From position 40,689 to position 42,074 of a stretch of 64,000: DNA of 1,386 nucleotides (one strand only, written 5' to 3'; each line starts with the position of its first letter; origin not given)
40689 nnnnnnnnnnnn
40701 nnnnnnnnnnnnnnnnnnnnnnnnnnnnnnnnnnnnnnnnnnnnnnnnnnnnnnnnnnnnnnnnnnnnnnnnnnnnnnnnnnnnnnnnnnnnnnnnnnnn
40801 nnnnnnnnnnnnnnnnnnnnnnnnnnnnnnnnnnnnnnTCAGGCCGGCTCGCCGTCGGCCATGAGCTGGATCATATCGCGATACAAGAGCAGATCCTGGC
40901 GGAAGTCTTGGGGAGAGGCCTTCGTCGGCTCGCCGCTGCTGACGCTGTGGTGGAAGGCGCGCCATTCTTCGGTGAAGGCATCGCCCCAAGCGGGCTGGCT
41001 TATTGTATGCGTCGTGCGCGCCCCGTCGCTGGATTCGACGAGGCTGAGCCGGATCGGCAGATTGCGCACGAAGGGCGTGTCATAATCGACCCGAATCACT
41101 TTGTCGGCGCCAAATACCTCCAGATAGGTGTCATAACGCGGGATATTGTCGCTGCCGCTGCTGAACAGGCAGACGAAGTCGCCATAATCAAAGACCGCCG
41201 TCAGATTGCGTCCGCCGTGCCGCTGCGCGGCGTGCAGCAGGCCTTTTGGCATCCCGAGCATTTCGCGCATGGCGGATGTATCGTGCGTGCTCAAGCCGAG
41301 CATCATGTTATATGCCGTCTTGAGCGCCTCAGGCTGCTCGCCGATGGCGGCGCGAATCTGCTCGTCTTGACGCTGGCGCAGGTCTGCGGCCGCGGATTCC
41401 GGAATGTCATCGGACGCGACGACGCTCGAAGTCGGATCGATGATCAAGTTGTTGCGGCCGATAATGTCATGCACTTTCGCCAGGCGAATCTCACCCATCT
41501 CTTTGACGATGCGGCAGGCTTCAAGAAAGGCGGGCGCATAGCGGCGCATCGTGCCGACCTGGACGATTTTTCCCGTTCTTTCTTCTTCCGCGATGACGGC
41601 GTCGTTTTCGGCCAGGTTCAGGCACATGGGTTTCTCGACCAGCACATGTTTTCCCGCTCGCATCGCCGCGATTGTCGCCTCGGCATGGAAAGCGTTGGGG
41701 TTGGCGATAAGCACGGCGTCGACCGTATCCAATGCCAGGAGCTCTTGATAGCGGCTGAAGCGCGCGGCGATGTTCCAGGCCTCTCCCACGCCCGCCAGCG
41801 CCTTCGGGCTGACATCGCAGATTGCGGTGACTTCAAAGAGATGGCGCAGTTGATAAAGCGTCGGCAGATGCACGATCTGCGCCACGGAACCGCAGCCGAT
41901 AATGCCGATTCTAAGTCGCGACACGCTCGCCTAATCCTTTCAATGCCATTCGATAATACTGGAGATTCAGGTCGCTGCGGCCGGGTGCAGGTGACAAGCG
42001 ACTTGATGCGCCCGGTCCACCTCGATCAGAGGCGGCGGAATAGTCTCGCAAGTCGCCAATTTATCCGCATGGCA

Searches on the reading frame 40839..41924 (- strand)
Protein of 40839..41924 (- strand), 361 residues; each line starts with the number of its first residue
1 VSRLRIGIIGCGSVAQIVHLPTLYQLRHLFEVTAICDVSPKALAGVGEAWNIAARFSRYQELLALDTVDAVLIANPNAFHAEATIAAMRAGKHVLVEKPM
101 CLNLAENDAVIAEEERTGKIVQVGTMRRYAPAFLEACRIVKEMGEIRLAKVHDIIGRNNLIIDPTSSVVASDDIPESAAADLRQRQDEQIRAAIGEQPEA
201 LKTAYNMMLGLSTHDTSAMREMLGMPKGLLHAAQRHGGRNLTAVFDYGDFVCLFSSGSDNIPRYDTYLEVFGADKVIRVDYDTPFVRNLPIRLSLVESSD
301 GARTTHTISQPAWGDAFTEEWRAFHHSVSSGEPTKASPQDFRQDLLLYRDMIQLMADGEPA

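Call 80: search_protein_families(library=pfam, proteins=[window:40839-41924:-], max_evalue=0.00001)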
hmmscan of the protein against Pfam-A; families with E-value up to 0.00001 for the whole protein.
window:40839-41924:- (361 aa): 1 family
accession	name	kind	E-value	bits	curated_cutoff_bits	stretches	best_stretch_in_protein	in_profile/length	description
PF01408.29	GFO_IDH_MocA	-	2e-26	93.5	24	1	4-124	1-119/120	Oxidoreductase family, NAD-binding Rossmann fold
